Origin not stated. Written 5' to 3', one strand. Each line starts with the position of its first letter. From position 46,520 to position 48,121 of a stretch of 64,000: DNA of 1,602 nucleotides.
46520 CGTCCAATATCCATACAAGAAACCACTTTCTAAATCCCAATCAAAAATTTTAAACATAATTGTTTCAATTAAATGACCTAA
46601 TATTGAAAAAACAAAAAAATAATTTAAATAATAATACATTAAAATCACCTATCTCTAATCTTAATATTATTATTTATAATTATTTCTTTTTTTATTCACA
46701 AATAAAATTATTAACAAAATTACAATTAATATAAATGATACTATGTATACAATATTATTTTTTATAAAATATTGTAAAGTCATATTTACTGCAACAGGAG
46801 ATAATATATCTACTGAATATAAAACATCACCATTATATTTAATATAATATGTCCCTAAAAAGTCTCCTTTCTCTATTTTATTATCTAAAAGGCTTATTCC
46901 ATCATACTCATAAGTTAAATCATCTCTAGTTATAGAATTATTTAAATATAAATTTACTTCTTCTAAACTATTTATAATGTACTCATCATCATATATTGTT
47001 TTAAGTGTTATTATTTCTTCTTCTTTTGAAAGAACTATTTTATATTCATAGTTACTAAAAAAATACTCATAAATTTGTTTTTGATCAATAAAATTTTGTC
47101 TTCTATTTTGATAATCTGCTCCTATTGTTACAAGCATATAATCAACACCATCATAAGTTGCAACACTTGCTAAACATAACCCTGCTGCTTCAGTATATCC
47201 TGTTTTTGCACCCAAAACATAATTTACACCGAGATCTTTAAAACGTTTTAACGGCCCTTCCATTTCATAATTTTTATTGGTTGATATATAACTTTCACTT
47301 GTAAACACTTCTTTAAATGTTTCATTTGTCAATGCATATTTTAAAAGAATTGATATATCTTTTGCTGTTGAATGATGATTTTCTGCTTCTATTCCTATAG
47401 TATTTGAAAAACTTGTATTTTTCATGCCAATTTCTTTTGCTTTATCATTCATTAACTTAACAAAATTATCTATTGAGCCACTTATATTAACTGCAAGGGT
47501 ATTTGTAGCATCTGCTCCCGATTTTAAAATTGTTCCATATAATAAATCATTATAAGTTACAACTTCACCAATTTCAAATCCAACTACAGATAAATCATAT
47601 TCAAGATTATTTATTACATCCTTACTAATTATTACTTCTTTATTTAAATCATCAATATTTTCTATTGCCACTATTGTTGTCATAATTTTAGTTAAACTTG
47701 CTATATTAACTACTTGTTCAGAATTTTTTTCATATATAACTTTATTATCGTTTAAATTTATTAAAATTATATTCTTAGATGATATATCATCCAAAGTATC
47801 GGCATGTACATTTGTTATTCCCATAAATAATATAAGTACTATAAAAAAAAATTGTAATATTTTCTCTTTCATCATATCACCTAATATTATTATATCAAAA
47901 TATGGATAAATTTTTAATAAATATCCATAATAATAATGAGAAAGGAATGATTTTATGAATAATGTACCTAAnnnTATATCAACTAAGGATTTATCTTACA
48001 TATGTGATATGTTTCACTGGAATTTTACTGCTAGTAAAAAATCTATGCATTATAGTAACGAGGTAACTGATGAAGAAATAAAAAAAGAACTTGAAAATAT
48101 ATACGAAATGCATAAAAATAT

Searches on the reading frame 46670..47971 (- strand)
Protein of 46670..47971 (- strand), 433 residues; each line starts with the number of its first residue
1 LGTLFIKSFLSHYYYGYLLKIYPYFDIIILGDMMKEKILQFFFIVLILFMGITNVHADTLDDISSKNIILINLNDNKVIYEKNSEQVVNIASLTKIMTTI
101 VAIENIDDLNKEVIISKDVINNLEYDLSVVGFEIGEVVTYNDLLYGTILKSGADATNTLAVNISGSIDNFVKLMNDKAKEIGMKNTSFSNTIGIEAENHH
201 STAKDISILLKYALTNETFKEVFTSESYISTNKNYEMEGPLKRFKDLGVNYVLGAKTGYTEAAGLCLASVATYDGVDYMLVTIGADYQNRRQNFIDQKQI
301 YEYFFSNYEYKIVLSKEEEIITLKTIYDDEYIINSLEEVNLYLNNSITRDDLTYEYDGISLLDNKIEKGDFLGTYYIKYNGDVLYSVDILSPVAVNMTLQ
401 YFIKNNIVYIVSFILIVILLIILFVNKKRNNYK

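Call 47: search_protein_families(library=pfam, max_evalue=0.001, proteins=[window:46670-47971:-])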
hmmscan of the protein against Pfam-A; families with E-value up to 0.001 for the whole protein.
window:46670-47971:- (433 aa): 2 families
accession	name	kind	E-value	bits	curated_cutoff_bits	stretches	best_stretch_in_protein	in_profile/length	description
PF00768.25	Peptidase_S11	-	6.2e-52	176.9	27.6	1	59-286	6-238/239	D-alanyl-D-alanine carboxypeptidase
PF13354.11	Beta-lactamase2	-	0.00011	22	22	1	69-211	3-144/214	Beta-lactamase enzyme family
